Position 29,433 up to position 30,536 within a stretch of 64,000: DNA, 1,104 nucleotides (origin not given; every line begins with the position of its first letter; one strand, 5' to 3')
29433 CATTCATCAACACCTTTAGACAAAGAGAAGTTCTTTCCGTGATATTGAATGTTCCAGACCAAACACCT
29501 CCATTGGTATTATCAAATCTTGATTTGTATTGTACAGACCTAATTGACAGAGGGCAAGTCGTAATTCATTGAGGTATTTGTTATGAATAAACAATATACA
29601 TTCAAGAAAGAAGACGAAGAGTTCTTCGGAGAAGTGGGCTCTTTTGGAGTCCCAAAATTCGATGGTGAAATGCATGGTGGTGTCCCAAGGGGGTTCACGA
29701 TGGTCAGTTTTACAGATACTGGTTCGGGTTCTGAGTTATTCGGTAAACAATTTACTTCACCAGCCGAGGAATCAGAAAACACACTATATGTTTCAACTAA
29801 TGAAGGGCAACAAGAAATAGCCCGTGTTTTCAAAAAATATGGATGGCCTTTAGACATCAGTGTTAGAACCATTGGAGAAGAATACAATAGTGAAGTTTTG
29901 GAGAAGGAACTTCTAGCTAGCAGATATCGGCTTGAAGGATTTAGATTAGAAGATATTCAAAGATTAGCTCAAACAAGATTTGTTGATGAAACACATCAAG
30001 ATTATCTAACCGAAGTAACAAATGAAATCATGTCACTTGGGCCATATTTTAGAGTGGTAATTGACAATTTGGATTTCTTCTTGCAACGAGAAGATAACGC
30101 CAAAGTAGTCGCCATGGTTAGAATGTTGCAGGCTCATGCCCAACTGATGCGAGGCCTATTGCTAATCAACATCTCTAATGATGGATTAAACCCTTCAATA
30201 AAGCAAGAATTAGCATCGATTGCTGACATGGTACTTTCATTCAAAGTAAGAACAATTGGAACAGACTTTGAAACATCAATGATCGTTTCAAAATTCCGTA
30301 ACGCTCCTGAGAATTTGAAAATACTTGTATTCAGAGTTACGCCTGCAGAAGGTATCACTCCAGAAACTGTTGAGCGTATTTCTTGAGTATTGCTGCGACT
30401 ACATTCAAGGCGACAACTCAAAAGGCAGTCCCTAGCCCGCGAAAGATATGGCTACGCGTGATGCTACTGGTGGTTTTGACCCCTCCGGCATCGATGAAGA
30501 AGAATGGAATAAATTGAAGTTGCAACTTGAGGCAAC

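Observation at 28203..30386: Triad of RecA/KaiC-like paralogs: one catalytic, two with destroyed P-loops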

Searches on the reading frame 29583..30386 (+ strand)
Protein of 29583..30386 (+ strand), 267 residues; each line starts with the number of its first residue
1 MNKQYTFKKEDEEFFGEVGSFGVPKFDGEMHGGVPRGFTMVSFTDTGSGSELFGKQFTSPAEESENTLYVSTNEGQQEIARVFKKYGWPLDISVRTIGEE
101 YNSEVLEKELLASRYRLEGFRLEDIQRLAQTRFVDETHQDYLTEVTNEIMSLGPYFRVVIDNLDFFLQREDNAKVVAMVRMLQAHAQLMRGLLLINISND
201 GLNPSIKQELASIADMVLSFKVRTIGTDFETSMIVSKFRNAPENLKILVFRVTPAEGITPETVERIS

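Call 3: search_protein_families(library=pfam, proteins=[window:29583-30386:+], max_evalue=1)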
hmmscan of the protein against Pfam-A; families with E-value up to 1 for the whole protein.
window:29583-30386:+ (267 aa): 6 families
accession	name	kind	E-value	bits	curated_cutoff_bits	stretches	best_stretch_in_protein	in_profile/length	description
PF06745.19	ATPase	-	3.5e-16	59.7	26.6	1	22-259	4-225/231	KaiC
PF23442.1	DUF7125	-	0.00011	21.8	29.1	1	157-241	100-183/207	Family of unknown function (DUF7125)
PF13481.12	AAA_25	-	0.029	14.4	27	1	48-187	59-175/195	AAA domain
PF18042.7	ORF_12_N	-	0.04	14.8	26.7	1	122-156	25-59/94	ORF 12 gene product N-terminal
PF19238.5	Radical_SAM_2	-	0.046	13.8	26.7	1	72-151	62-143/151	Radical SAM-like domain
PF24336.1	DUF7504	-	0.13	13.2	27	1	156-218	116-177/179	Family of unknown function (DUF7504)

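Call 4: search_protein_families(library=ncbifam, proteins=[window:29583-30386:+], max_evalue=1)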
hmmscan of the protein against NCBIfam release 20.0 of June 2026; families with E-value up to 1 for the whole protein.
window:29583-30386:+ (267 aa): 12 families
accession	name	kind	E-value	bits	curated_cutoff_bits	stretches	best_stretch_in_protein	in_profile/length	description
NF052589.1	ArlH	equivalog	1.3e-12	48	215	1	25-260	8-223/229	archaellum protein ArlH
TIGR03881.1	KaiC_arch_4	hypoth_equivalog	1.1e-10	41.6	247.8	1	20-259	4-227/231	KaiC domain-containing protein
NF006320.0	PRK08533.1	equivalog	1.3e-08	34.7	215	1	158-261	121-225/230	flagellar accessory protein FlaH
NF004723.0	PRK06067.1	subfamily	1.5e-07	31.2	194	1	132-258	108-233/243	flagellar accessory protein FlaH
NF006799.0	PRK09302.1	equivalog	7.5e-07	28.1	408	2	22-91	16-87/515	circadian clock protein KaiC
TIGR03877.1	thermo_KaiC_1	hypoth_equivalog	7e-06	25.7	307.25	1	22-91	7-77/238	KaiC domain-containing protein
TIGR03880.1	KaiC_arch_3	hypoth_equivalog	0.0003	20.4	249.45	1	22-91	1-71/224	KaiC domain-containing protein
TIGR02655.1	circ_KaiC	equivalog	0.0091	14.7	546.25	1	25-91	9-77/484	circadian clock protein KaiC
NF005231.0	PRK06732.1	equivalog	0.022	14.6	265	1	170-239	136-206/229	phosphopantothenate--cysteine ligase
NF006969.0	PRK09441.1-2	equivalog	0.052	12.4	382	1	111-173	220-281/483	alpha-amylase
NF010595.0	PRK13989.1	equivalog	0.068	13.3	108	1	128-177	26-76/85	cell division topological specificity factor MinE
NF004629.0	PRK05973.1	equivalog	0.079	12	156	1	111-199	107-191/237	DNA helicase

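Call 9: find_homologous_proteins(query=window:29583-30386:+, max_evalue=0.001)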
Query window:29583-30386:+ (267 aa): 151 proteins with E <= 0.001 among 649 candidates; the best 120 are listed.
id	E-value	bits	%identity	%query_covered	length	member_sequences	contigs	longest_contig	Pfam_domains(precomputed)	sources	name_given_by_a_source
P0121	1.2e-162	557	94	100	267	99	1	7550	PF06745.20,PF23442.2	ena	-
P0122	4.7e-145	499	84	100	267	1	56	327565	PF06745.20,PF23442.2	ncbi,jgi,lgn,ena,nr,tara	ncbi:MAG: RAD55 family ATPase [Candidatus Poseidoniaceae archaeon]|jgi:KaiC/GvpD/RAD55 family RecA-l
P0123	5.1e-145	499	84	100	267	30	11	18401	PF06745.20,PF23442.2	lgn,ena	-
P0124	8.9e-145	498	83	99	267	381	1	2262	PF06745.20,PF23442.2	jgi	-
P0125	1.2e-144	498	84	100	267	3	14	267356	PF06745.20,PF23442.2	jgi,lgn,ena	jgi:KaiC/GvpD/RAD55 family RecA-like ATPase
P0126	1.5e-144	498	84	100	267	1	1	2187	PF06745.20,PF23442.2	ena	-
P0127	3.3e-144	497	84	100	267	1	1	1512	PF06745.20,PF23442.2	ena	-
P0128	3.7e-144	496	83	100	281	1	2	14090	PF06745.20,PF23442.2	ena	-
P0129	1.6e-143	494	81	100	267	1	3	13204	PF06745.20,PF23442.2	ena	-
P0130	2.1e-143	494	82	100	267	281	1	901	PF06745.20,PF23442.2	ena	-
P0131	9.0e-143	492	82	100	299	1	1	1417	PF06745.20,PF23442.2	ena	-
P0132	1.0e-142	492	82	98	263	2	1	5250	PF06745.20,PF23442.2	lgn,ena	-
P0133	1.8e-142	491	82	100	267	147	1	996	PF06745.20,PF23442.2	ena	-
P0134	2.6e-142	490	81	100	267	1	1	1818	PF06745.20,PF23442.2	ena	-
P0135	1.7e-141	488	82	100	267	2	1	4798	PF06745.20,PF23442.2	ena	-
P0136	1.8e-141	488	81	100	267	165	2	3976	PF06745.20,PF23442.2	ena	-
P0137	1.8e-141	488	81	100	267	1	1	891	PF06745.20,PF23442.2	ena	-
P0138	3.3e-141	487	82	100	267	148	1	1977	PF06745.20,PF23442.2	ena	-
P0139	1.8e-139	481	79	100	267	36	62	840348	PF06745.20,PF23442.2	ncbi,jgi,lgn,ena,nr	ncbi:MAG: RAD55 family ATPase [Candidatus Thermoplasmatota archaeon]|nr:RAD55 family ATPase [Candida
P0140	1.1e-138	478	80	100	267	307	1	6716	PF06745.20,PF23442.2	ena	-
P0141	3.6e-138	477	80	100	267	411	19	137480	PF06745.20,PF23442.2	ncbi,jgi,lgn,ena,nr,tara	ncbi:MAG: hypothetical protein CMA41_05125 [Euryarchaeota archaeon]|jgi:KaiC/GvpD/RAD55 family RecA-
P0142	5.5e-137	473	79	100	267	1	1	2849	PF06745.20,PF23442.2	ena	-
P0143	3.0e-135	467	76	100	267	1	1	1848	PF06745.20,PF23442.2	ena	-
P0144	9.4e-135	466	77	100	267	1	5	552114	PF06745.20,PF23442.2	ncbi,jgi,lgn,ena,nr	ncbi:MAG: RAD55 family ATPase [archaeon]|nr:RAD55 family ATPase [archaeon]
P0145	3.2e-134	464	76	100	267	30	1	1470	PF06745.20,PF23442.2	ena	-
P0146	1.7e-133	461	84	92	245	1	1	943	PF06745.20,PF23442.2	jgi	jgi:KaiC/GvpD/RAD55 family RecA-like ATPase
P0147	3.0e-133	461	76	100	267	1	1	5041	PF06745.20,PF23442.2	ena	-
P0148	9.1e-132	456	75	100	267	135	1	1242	PF06745.20,PF23442.2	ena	-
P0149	1.2e-131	455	76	100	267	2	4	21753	PF06745.20,PF23442.2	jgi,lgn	jgi:KaiC/GvpD/RAD55 family RecA-like ATPase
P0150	2.2e-131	455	75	100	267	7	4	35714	PF06745.20,PF23442.2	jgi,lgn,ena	jgi:KaiC/GvpD/RAD55 family RecA-like ATPase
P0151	3.5e-131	454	79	100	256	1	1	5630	PF06745.20,PF23442.2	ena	-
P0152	4.6e-131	454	76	98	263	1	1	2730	PF06745.20,PF23442.2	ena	-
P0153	9.0e-130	449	74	100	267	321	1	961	PF06745.20,PF23442.2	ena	-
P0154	2.7e-129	448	74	100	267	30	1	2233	PF06745.20,PF23442.2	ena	-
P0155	4.8e-129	447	84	89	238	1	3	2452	PF06745.20,PF23442.2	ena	-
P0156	1.0e-128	446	75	98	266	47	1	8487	PF06745.20,PF23442.2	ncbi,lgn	-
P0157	2.7e-128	444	74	98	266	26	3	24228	PF06745.20,PF23442.2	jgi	jgi:KaiC/GvpD/RAD55 family RecA-like ATPase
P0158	3.1e-128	444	75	98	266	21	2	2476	PF06745.20,PF23442.2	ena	-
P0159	6.2e-128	443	74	98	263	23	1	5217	PF06745.20,PF23442.2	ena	-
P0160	9.3e-128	443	81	91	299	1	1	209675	PF06745.20,PF23442.2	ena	-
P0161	9.5e-128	443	73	100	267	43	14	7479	PF06745.20,PF23442.2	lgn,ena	-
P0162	1.2e-127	442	78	95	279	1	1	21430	PF06745.20,PF23442.2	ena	-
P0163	2.0e-127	442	74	98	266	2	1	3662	PF06745.20,PF23442.2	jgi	-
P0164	5.9e-127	440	72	100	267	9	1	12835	PF06745.20,PF23442.2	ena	-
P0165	1.1e-126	439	71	98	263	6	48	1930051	PF06745.20,PF23442.2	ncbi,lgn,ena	-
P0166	1.7e-121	422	71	98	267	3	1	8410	PF06745.20,PF23442.2,PF24336.2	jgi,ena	-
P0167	5.5e-121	421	84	85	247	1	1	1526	PF06745.20,PF23442.2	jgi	jgi:KaiC/GvpD/RAD55 family RecA-like ATPase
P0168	5.1e-118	411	71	100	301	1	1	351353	PF06745.20,PF23442.2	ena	-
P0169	1.0e-117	410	74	91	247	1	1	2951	PF06745.20,PF23442.2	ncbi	ncbi:MAG TPA: hypothetical protein HA286_02970, partial [Candidatus Poseidoniaceae archaeon]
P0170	1.6e-116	406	68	99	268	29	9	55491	PF06745.20,PF23442.2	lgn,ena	-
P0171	1.7e-116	406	67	98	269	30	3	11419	PF06745.20,PF23442.2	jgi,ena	-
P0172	2.2e-115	402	80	83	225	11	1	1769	PF06745.20,PF23442.2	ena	-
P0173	1.1e-114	400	74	91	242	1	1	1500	PF06745.20,PF23442.2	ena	-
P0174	4.0e-114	398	67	98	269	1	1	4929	PF06745.20,PF23442.2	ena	-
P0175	2.9e-112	392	64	99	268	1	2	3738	PF06745.20,PF23442.2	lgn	-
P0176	2.7e-110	386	62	100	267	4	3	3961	PF06745.20,PF23442.2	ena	-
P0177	4.0e-108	378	74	89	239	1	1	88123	PF06745.20,PF23442.2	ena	-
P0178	1.3e-107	377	62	99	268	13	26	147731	PF06745.20,PF23442.2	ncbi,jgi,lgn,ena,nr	ncbi:MAG: hypothetical protein HOE92_06575 [Euryarchaeota archaeon]|jgi:KaiC/GvpD/RAD55 family RecA-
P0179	1.8e-107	376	62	100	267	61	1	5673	PF06745.20,PF23442.2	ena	-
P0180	5.9e-106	371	80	76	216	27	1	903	PF06745.20,PF23442.2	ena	-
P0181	5.4e-105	368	62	97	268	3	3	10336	PF06745.20,PF23442.2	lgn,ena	-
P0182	5.4e-105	368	73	83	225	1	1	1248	PF06745.20,PF23442.2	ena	-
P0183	2.0e-104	366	84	75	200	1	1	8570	PF06745.20,PF23442.2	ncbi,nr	ncbi:MAG: hypothetical protein P8Q98_01865, partial [Candidatus Poseidoniaceae archaeon]|nr:hypothet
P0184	1.1e-103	364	60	98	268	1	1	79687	PF06745.20,PF23442.2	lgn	-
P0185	1.3e-103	364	60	98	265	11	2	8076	PF06745.20,PF23442.2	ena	-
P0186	5.6e-103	362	59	100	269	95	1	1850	PF06745.20,PF23442.2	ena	-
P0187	1.4e-102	360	58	99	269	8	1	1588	PF06745.20,PF23442.2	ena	-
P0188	9.1e-101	354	58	100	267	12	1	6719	PF06745.20,PF23442.2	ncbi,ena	-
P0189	4.4e-99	349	58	100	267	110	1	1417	PF06745.20,PF23442.2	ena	-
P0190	6.2e-99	348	59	100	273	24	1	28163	PF06745.20,PF23442.2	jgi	jgi:KaiC/GvpD/RAD55 family RecA-like ATPase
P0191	6.0e-98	345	58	100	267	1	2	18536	PF06745.20,PF23442.2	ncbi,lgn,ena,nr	ncbi:MAG: hypothetical protein CMA77_01640 [Euryarchaeota archaeon]|nr:hypothetical protein [Euryarc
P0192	6.7e-98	345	57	100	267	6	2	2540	PF06745.20,PF23442.2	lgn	-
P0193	8.4e-98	345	58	100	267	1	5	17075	PF06745.20,PF23442.2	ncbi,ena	-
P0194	1.7e-97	344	56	100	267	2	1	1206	PF06745.20,PF23442.2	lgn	-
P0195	3.5e-97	343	57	99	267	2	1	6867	PF06745.20,PF23442.2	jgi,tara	tara:strand:- start:2999 stop:3802 length:804 start_codon:yes stop_codon:yes gene_type:complete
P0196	5.2e-97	342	56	100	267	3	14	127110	PF06745.20,PF23442.2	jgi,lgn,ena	jgi:KaiC/GvpD/RAD55 family RecA-like ATPase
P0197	5.8e-97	342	57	100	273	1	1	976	PF06745.20,PF23442.2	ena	-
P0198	8.0e-97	341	57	100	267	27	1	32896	PF06745.20,PF23442.2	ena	-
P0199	9.3e-97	341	57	100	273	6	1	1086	PF06745.20,PF23442.2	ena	-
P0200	9.3e-97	341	57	97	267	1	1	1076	PF06745.20,PF23442.2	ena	-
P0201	1.2e-96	341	55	100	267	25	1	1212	PF06745.20,PF23442.2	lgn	-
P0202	1.3e-96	341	59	97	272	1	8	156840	PF06745.20,PF23442.2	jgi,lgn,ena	-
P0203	1.4e-96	341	57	100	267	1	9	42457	PF06745.20,PF23442.2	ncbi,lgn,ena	-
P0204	1.8e-96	340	57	100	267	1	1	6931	PF06745.20,PF23442.2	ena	-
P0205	2.0e-96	340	57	99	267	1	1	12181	PF06745.20,PF23442.2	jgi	-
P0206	9.2e-96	338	57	100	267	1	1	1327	PF06745.20,PF23442.2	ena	-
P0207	1.0e-95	338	55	100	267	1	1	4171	PF06745.20,PF23442.2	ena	-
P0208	1.8e-95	337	58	98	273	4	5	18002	PF06745.20,PF23442.2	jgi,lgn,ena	jgi:KaiC/GvpD/RAD55 family RecA-like ATPase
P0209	1.9e-95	337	56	100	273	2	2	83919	PF06745.20,PF23442.2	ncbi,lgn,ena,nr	ncbi:MAG: ATPase domain-containing protein [Candidatus Thalassarchaeaceae archaeon]|nr:ATPase domain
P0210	2.3e-95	337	68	80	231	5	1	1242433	PF06745.20,PF23442.2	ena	-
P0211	2.3e-95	337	56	100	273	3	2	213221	PF06745.20,PF23442.2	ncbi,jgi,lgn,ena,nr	ncbi:MAG: hypothetical protein QGF94_00580 [Candidatus Thalassarchaeaceae archaeon]|jgi:KaiC/GvpD/RA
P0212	3.9e-95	336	55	100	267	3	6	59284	PF06745.20,PF23442.2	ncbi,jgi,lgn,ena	jgi:KaiC/GvpD/RAD55 family RecA-like ATPase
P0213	1.6e-94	334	55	100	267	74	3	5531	PF06745.20,PF23442.2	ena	-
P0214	8.2e-94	332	94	62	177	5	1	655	PF06745.20,PF23442.2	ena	-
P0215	2.8e-93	330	54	100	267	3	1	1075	PF06745.20,PF23442.2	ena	-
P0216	4.1e-93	329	55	100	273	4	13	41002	PF06745.20,PF23442.2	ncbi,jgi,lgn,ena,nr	ncbi:MAG: hypothetical protein CMB37_03460 [Euryarchaeota archaeon]|nr:hypothetical protein [Euryarc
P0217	4.3e-93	329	55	100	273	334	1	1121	PF06745.20,PF23442.2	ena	-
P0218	5.3e-93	329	79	68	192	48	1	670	PF06745.20,PF23442.2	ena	-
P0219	5.8e-93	329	56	100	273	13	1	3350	PF06745.20,PF23442.2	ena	-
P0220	2.0e-92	327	87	67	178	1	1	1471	PF06745.20,PF23442.2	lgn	-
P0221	4.2e-92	326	55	100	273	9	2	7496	PF06745.20,PF23442.2,PF24336.2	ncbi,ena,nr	ncbi:MAG TPA: hypothetical protein QF621_02710 [Candidatus Thalassarchaeaceae archaeon]|nr:hypotheti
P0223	4.0e-91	323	94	61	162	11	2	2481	PF06745.20,PF23442.2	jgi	jgi:archaellum biogenesis ATPase FlaH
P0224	9.2e-91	322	54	100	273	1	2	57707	PF06745.20,PF23442.2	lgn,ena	-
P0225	2.1e-90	320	55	98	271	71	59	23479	PF06745.20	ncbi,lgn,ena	-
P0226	4.7e-90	319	55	98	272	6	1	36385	PF06745.20,PF23442.2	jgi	jgi:KaiC/GvpD/RAD55 family RecA-like ATPase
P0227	6.4e-90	319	53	100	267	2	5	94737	PF06745.20,PF23442.2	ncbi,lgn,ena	-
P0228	1.6e-89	318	54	98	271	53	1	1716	PF06745.20,PF23442.2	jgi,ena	-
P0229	5.4e-89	316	73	71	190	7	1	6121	PF06745.20,PF23442.2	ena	-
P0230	2.8e-88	313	54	98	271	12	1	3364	PF06745.20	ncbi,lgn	-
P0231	7.3e-85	302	55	89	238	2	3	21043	PF06745.20,PF23442.2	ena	-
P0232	2.0e-84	301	62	80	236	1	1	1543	PF06745.20,PF23442.2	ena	-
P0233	7.1e-84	299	79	67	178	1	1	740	PF06745.20,PF23442.2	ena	-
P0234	1.4e-82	295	50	98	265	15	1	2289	PF06745.20,PF23442.2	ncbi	-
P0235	2.1e-82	294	86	61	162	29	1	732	PF06745.20,PF23442.2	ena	-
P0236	8.3e-81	289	52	98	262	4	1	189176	PF06745.20,PF23442.2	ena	-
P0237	9.5e-80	285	54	88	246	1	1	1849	PF06745.20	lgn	-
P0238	7.5e-79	283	57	81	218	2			PF06745.20,PF23442.2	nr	nr:hypothetical protein [uncultured marine group II/III euryarchaeote AD1000_34_D01]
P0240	8.0e-78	279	83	59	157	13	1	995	PF06745.20,PF23442.2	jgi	jgi:archaellum biogenesis ATPase FlaH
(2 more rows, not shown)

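Call 11: find_encoding_contigs(protein=P0211, flank=8000, max_places=3)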
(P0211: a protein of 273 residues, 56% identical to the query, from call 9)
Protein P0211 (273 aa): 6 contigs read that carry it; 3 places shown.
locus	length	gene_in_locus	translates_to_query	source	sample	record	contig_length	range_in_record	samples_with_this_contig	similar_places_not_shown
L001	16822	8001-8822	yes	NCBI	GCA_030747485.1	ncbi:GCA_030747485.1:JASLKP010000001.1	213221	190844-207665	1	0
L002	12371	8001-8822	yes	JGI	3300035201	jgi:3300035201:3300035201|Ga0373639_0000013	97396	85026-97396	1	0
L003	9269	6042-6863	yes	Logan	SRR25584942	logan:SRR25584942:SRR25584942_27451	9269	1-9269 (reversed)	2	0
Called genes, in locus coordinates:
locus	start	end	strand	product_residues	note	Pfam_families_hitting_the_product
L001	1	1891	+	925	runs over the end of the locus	PF00521:DNA_topoisoIV, PF03989:DNA_gyraseA_C (weak), PF13202:EF-hand_5 (weak)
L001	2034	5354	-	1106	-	-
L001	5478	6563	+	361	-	PF00932:LTD (weak)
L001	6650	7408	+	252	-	PF13481:AAA_25 (weak), PF06745:ATPase, PF23442:DUF7125 (faint)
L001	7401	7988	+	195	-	-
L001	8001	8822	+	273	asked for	PF06745:ATPase (weak), PF23442:DUF7125 (weak)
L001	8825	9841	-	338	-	PF06847:Arc_PepC_II (faint)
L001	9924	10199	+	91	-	PF03685:UPF0147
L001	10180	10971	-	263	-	PF01112:Asparaginase_2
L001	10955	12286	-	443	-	PF07690:MFS_1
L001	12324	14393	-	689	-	PF00493:MCM (faint), PF01078:Mg_chelatase, PF13401:AAA_22 (faint), PF00004:AAA (faint), PF00158:Sigma54_activat, PF20436:LonB_AAA-LID, PF05362:Lon_C, PF13541:ChlI, +2 more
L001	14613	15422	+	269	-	PF08704:GCD14, PF01135:PCMT (weak)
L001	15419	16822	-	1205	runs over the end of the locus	PF11614:FixG_C (faint), PF10633:NPCBM_assoc (faint)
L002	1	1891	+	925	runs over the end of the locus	PF00521:DNA_topoisoIV, PF03989:DNA_gyraseA_C (weak), PF13202:EF-hand_5 (weak)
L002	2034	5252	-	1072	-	-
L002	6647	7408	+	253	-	PF13481:AAA_25 (weak), PF06745:ATPase, PF23442:DUF7125 (faint)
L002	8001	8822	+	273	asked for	PF06745:ATPase (weak), PF23442:DUF7125 (weak)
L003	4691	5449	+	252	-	PF13481:AAA_25 (weak), PF06745:ATPase, PF23442:DUF7125 (faint)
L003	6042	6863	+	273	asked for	PF06745:ATPase (weak), PF23442:DUF7125 (weak)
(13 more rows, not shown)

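Call 12: find_encoding_contigs(protein=P0236, flank=8000, max_places=3)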
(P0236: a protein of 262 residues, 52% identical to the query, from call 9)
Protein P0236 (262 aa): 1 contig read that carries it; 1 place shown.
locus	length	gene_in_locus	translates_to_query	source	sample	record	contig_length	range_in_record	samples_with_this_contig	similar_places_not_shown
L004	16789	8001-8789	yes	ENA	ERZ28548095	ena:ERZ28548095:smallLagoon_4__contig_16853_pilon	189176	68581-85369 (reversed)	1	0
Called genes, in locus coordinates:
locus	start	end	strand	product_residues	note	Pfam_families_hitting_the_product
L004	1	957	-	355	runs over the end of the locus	-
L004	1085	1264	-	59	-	-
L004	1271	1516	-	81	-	-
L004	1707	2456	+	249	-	PF01209:Ubie_methyltran, PF13489:Methyltransf_23, PF08241:Methyltransf_11, PF08242:Methyltransf_12, PF13649:Methyltransf_25, PF13847:Methyltransf_31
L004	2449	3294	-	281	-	-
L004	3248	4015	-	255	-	-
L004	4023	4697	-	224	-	-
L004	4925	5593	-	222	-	-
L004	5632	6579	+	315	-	PF00932:LTD (weak)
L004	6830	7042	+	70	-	-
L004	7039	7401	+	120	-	PF06745:ATPase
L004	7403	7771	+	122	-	-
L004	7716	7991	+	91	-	-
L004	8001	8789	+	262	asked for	PF06745:ATPase, PF23442:DUF7125 (weak)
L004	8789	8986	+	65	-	-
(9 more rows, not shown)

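Call 33: predict_structure(alignment_id=A3)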
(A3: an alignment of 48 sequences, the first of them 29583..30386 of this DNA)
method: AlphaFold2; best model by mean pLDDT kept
length: 267 residues; sequences in the alignment: 48
mean_pLDDT: 83.9   pTM: 0.82
mean pLDDT of the five models: 83.9, 82.6, 78.7, 77.2, 77.1
residues with pLDDT >= 90: 131; 70-90: 91; 50-70: 33; < 50: 12
segments of 3 or more residues with pLDDT < 50: 130-137
pLDDT, mean of each block of 10 residues (from residue 1): 71 90 85 91 91 94 93 92 93 92 76 62 56 52 94 96 91 95 96 94 90 94 80 86 70 79 58
secondary structure, 60 per line:
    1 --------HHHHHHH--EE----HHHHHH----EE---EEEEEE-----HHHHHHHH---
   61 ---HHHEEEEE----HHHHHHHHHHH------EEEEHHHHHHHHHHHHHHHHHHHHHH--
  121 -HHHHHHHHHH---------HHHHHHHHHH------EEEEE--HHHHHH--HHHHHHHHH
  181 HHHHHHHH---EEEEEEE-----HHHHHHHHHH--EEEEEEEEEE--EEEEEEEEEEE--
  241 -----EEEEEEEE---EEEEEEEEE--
elements in order: H9-15 H24-29 E39-44 H50-57 E67-71 H76-86 E93-96 H97-118 H122-131 H141-150 E157-161 H164-169 H172-188 E192-198 H204-213 E216-225 E228-238 E246-253 E257-265

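Call 37: fold_search(model_id=the predicted structure, library=pdb)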
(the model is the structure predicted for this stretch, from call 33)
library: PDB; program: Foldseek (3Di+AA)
matches with E <= 10: 1675; with E <= 0.001: 772
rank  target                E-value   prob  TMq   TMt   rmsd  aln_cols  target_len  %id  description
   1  7s65_B                1.1e-12  1.00  0.65  0.39   5.6       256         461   16  Compressed conformation of nighttime state KaiC (released 2021-09-22)
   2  8zn5_F                2.8e-12  1.00  0.65  0.40   4.3       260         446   20  Crystal Structure of Designed Clock Protein KaiC (released 2025-04-16)
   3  4yds                  3.1e-12  1.00  0.66  0.77   5.6       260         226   16  FlaH from Sulfolobus acidocaldarius with ATP and Mg-Ion (released 2015-11-11)
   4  8zn5_J                3.3e-12  1.00  0.65  0.40   3.8       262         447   19  Crystal Structure of Designed Clock Protein KaiC (released 2025-04-16)
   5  8zn5_I                3.3e-12  1.00  0.64  0.40   6.9       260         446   21  Crystal Structure of Designed Clock Protein KaiC (released 2025-04-16)
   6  2w0m                  3.5e-12  1.00  0.63  0.75   4.4       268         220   15  Crystal Structure of sso2452 from Sulfolobus solfataricus P2 (released 2009-05-19)
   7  8zn5_A                3.5e-12  1.00  0.64  0.40   7.0       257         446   21  Crystal Structure of Designed Clock Protein KaiC (released 2025-04-16)
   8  9ofh_A                4.7e-12  1.00  0.60  0.36   9.0       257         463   17  Extended conformation of dusk state KaiC (released 2025-05-14)
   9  2zts_A                4.7e-12  1.00  0.61  0.74   7.3       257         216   19  Crystal structure of KaiC-like protein PH0186 from hyperthermophilic archaea Pyrococcus horikoshii OT3 (released 2009-03-24)
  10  4tlb_E                4.7e-12  1.00  0.60  0.69   7.4       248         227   18  Crystal structure of N-terminal C1 domain of KaiC (released 2015-07-01)
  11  7dxq_E                5.6e-12  1.00  0.62  0.38   4.3       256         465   16  Crystal Structure of Cyanobacterial Circadian Clock Protein KaiC (released 2022-04-27)
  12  4tlc_F                5.6e-12  1.00  0.59  0.71   9.8       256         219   16  Crystal structure of N-terminal C1 domain of KaiC (released 2015-07-01)
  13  8zn7_C                6.3e-12  1.00  0.63  0.38   4.5       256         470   16  Crystal Structure of Designed Clock Protein KaiC (released 2025-04-16)
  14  4tlc_E                6.3e-12  1.00  0.63  0.72   4.4       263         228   17  Crystal structure of N-terminal C1 domain of KaiC (released 2015-07-01)
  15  3k09_D                7.6e-12  1.00  0.68  0.39   6.3       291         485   16  Crystal structure of the phosphorylation-site mutant S431D of the KaiC circadian clock protein (released 2010-03-31)
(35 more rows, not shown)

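Call 63: search_protein_families(library=pfam, proteins=[L001:5478-5720:+, L001:8825-9841:-], max_evalue=10)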
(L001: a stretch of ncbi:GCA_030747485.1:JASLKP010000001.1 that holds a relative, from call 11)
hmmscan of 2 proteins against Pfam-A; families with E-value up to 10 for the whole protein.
L001:5478-5720:+ (81 aa): 0 families

L001:8825-9841:- (338 aa): 1 family
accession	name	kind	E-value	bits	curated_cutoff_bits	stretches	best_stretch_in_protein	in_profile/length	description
PF06847.16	Arc_PepC_II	-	8.5e-06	26.7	29.9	1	240-325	8-92/93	Archaeal Peptidase A24 C-terminus Type II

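Call 78: search_protein_families(library=padloc, proteins=[window:29583-30386:+], max_evalue=0.01)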
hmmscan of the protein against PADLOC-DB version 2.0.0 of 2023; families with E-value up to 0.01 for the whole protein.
window:29583-30386:+ (267 aa): 0 families

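Call 83: find_encoding_contigs(protein=P0227, flank=7000, max_places=1)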
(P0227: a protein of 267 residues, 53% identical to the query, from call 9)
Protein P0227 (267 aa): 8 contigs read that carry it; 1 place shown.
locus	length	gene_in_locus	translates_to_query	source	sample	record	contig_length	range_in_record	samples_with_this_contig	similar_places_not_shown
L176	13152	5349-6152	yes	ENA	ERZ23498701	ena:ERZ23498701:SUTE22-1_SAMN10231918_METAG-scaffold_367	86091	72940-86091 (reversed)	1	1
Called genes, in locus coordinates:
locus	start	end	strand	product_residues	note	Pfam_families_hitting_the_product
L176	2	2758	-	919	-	?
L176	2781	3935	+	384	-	-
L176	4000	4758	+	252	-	PF06745:ATPase, PF23442:DUF7125 (faint)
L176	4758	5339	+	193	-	-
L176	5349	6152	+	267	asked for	PF06745:ATPase, PF23442:DUF7125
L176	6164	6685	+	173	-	-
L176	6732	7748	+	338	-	PF04055:Radical_SAM, PF06463:Mob_synth_C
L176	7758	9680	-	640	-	PF02518:HATPase_c, PF13589:HATPase_c_3, PF01119:DNA_mis_repair, PF08676:MutL_C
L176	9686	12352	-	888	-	PF01624:MutS_I, PF05192:MutS_III, PF05190:MutS_IV, PF00488:MutS_V, PF27441:MutS_C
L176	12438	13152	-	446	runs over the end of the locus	-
